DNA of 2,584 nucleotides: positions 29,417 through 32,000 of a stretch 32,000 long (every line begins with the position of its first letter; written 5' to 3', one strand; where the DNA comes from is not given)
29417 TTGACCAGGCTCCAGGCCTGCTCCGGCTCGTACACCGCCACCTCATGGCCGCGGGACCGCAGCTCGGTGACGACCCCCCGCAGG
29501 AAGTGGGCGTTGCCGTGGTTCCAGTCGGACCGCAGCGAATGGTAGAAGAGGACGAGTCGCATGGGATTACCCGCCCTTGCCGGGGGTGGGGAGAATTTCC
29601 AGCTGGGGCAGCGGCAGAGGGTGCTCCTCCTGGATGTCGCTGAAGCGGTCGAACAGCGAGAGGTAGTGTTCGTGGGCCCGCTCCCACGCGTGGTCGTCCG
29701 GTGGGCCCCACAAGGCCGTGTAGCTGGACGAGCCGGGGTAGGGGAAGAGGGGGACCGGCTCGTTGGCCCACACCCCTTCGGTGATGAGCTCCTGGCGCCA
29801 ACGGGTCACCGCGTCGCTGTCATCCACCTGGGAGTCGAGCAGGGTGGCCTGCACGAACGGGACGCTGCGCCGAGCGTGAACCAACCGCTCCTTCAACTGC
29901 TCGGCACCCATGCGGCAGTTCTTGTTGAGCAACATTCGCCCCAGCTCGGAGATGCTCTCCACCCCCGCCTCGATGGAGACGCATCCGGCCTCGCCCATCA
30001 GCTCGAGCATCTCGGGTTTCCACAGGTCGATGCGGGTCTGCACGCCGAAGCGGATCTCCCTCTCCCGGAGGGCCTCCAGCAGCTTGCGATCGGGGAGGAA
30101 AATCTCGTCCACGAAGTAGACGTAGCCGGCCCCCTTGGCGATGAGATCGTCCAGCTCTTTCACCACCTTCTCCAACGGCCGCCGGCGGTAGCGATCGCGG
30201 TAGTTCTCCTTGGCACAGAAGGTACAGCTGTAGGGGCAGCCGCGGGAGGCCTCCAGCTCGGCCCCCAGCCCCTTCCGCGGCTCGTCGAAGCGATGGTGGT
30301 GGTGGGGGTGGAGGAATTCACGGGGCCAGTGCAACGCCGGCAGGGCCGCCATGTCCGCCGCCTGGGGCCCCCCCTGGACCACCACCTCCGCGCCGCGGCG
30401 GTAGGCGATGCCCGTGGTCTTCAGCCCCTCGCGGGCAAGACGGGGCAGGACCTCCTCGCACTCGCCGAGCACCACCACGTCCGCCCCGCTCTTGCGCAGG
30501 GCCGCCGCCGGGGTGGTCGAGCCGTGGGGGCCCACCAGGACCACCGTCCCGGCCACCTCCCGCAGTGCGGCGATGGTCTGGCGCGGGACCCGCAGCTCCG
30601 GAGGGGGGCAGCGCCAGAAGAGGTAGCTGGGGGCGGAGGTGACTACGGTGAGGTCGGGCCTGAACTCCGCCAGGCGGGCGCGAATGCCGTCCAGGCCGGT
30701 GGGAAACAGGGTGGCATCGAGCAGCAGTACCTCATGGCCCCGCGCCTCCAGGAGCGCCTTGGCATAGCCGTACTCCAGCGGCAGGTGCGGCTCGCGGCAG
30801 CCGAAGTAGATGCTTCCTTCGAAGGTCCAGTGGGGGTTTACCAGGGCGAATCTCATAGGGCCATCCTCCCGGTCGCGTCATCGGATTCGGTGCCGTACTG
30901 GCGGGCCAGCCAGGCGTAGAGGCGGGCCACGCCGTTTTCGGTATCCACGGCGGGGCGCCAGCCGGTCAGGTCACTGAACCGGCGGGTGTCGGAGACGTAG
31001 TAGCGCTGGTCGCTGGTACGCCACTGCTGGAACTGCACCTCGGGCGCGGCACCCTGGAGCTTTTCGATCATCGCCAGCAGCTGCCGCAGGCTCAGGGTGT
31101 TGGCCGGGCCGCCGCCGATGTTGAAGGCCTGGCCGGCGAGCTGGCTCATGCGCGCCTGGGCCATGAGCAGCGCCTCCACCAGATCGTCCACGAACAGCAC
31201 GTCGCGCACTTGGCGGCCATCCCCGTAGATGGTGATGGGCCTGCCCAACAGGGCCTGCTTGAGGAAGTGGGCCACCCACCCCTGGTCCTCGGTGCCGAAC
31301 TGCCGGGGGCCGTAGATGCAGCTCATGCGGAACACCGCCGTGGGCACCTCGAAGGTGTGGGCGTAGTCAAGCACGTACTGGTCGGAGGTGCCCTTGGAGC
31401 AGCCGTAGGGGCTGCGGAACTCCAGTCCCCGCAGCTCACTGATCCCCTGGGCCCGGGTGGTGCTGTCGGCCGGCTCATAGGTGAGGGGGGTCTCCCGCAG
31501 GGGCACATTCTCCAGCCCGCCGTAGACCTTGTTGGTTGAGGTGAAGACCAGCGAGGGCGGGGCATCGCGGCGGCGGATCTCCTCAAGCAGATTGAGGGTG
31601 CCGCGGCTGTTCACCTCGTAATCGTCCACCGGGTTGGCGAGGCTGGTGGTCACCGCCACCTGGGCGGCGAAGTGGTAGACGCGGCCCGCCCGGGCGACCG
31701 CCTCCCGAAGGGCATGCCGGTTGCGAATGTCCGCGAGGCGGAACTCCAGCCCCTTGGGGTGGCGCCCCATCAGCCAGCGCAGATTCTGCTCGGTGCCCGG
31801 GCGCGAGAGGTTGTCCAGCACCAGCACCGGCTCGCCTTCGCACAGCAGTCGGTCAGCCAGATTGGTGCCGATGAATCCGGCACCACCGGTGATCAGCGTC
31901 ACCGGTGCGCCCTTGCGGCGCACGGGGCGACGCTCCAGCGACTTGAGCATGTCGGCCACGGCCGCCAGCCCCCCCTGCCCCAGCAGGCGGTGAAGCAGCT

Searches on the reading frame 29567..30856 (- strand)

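Call 45: search_protein_families(library=pfam, proteins=[window:29567-30856:-], max_evalue=0.001)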
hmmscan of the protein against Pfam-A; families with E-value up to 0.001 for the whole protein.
window:29567-30856:- (429 aa): 2 families
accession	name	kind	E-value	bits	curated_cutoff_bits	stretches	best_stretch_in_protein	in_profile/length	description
PF04055.27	Radical_SAM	-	6.8e-15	56.1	29.5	1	203-333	3-142/166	Radical SAM superfamily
PF02310.24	B12-binding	-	5.2e-10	39.7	32.1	1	26-140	14-120/121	B12 binding domain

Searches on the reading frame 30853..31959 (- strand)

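Call 45: search_protein_families(library=pfam, proteins=[window:30853-31959:-], max_evalue=0.001)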
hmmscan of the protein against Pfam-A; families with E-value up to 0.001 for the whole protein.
window:30853-31959:- (368 aa): 6 families
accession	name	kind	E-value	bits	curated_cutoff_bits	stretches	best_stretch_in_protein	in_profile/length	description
PF01370.27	Epimerase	-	7.1e-51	173.4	20.9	1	22-282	2-240/240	NAD dependent epimerase/dehydratase family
PF16363.11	GDP_Man_Dehyd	-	4.1e-48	165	27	1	22-346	1-331/332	GDP-mannose 4,6 dehydratase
PF01073.25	3Beta_HSD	-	1.6e-14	54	22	1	22-273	1-234/280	3-beta hydroxysteroid dehydrogenase/isomerase family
PF07993.18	NAD_binding_4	-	1.2e-12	48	20.1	1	83-263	81-257/258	Male sterility protein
PF04321.23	RmlD_sub_bind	-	2.1e-09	37.3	27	1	22-247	4-178/287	RmlD substrate binding domain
PF02719.21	Polysacc_synt_2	-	1.3e-07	31.6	20.2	1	22-145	2-131/293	Polysaccharide biosynthesis protein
